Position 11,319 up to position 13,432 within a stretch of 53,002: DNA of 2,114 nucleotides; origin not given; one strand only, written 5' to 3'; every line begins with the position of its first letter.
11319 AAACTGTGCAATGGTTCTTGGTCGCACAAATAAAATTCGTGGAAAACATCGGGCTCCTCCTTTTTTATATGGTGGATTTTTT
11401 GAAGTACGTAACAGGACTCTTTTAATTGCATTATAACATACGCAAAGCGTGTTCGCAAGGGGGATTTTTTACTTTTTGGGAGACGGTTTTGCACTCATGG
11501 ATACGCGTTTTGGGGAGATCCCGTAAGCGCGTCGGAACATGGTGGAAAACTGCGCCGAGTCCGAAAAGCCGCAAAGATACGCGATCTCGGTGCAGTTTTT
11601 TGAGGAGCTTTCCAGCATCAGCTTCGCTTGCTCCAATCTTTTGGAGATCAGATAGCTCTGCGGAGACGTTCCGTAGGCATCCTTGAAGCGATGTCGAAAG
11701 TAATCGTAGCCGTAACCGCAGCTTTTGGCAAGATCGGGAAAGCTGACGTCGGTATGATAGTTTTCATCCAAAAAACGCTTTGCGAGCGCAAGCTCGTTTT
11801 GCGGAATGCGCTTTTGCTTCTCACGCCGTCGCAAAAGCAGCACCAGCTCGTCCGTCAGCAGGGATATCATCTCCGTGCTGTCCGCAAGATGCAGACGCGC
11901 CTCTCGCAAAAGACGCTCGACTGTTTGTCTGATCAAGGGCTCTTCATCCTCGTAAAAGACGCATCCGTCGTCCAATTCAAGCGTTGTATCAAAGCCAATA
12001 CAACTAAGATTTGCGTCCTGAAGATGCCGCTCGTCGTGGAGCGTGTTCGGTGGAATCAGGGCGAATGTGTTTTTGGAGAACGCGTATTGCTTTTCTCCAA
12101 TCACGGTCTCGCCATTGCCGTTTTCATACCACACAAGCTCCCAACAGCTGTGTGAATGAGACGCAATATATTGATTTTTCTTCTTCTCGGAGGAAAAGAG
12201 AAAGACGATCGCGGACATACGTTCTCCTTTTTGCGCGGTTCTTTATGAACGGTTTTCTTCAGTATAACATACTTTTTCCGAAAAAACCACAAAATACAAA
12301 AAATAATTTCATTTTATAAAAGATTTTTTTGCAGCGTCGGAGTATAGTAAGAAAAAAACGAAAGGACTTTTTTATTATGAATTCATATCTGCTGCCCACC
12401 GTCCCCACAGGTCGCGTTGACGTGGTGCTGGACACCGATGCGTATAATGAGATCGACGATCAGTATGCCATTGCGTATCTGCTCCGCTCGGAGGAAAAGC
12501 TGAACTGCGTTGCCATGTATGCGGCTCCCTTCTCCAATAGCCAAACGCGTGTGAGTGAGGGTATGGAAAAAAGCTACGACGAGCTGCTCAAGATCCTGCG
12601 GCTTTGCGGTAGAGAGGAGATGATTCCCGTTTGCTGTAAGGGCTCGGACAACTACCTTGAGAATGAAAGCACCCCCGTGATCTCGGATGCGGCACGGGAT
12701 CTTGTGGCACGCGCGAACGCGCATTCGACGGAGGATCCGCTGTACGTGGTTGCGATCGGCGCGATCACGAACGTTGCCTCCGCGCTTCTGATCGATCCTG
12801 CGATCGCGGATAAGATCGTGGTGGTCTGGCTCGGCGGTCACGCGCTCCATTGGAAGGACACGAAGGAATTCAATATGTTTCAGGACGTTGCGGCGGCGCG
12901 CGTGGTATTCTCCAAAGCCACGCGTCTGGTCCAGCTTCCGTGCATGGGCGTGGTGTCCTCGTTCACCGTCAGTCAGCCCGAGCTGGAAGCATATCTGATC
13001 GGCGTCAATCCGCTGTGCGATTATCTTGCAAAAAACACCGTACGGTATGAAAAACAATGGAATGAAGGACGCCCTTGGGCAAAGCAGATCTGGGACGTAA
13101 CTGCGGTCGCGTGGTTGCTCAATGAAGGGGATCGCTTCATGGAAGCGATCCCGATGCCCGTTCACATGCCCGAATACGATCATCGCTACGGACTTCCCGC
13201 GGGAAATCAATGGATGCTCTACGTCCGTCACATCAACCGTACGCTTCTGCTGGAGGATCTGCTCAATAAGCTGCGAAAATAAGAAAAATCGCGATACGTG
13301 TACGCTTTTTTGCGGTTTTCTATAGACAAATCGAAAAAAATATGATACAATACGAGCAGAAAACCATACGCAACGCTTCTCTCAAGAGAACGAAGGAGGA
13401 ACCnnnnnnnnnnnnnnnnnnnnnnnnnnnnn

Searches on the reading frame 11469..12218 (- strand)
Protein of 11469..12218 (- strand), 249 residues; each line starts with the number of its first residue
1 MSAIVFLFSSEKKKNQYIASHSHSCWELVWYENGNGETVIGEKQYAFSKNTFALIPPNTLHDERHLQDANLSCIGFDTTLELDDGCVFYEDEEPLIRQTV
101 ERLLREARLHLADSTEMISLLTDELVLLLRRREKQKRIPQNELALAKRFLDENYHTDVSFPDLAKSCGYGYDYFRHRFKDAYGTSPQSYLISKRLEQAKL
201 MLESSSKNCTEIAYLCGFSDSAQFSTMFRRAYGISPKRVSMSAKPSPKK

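Call 8: search_protein_families(library=pfam, proteins=[window:11469-12218:-], max_evalue=0.001)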
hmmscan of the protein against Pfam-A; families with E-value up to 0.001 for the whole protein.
window:11469-12218:- (249 aa): 4 families
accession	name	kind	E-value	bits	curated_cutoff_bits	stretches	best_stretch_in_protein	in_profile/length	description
PF12833.13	HTH_18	-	3.9e-20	72.4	33.6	1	163-238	1-76/80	Helix-turn-helix domain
PF00165.29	HTH_AraC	-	1.3e-16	60.7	26.6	2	150-190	1-41/42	Bacterial regulatory helix-turn-helix proteins, AraC family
PF02311.25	AraC_binding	-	7.3e-05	23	21.1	1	13-67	11-65/135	AraC-like ligand binding domain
PF07883.17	Cupin_2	-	0.00091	19.3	27.2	0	17-72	10-65/70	Cupin domain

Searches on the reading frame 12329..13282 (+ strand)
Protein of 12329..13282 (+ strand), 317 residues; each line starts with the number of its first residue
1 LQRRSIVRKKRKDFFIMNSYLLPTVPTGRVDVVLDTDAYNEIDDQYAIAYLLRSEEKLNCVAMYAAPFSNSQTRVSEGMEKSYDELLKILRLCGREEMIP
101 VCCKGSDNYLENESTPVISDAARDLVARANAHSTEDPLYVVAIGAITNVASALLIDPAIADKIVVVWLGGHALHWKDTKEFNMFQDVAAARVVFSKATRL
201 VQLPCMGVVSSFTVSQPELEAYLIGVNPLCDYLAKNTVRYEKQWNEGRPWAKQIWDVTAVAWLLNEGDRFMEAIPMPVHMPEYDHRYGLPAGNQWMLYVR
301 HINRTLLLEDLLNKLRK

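Call 7: search_protein_families(library=pfam, proteins=[window:12329-13282:+], max_evalue=0.001)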
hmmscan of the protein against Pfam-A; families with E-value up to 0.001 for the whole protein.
window:12329-13282:+ (317 aa): 1 family
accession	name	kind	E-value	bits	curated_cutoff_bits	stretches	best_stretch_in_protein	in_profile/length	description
PF01156.24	IU_nuc_hydro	-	7.6e-23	82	34.2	1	32-277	1-256/297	Inosine-uridine preferring nucleoside hydrolase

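Call 55: search_protein_families(library=ncbifam, proteins=[window:12329-13279:+], max_evalue=0.001)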
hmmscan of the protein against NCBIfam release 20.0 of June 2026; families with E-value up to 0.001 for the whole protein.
window:12329-13279:+ (317 aa): 4 families
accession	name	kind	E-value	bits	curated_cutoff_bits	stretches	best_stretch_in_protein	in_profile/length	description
NF008036.0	PRK10768.1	equivalog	1.7e-11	43.9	382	1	128-266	108-244/304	ribonucleoside hydrolase RihC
NF007761.0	PRK10443.1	equivalog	2.2e-09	36.8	433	1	121-266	103-251/311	pyrimidine-specific ribonucleoside hydrolase RihA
NF007417.0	PRK09955.1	equivalog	2.8e-08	33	459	1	138-226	119-208/313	ribosylpyrimidine nucleosidase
NF052221.1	UridNuclsHydUriH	equivalog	1.6e-06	27.6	450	1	122-203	103-187/310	uridine-preferring nucleoside hydrolase UriH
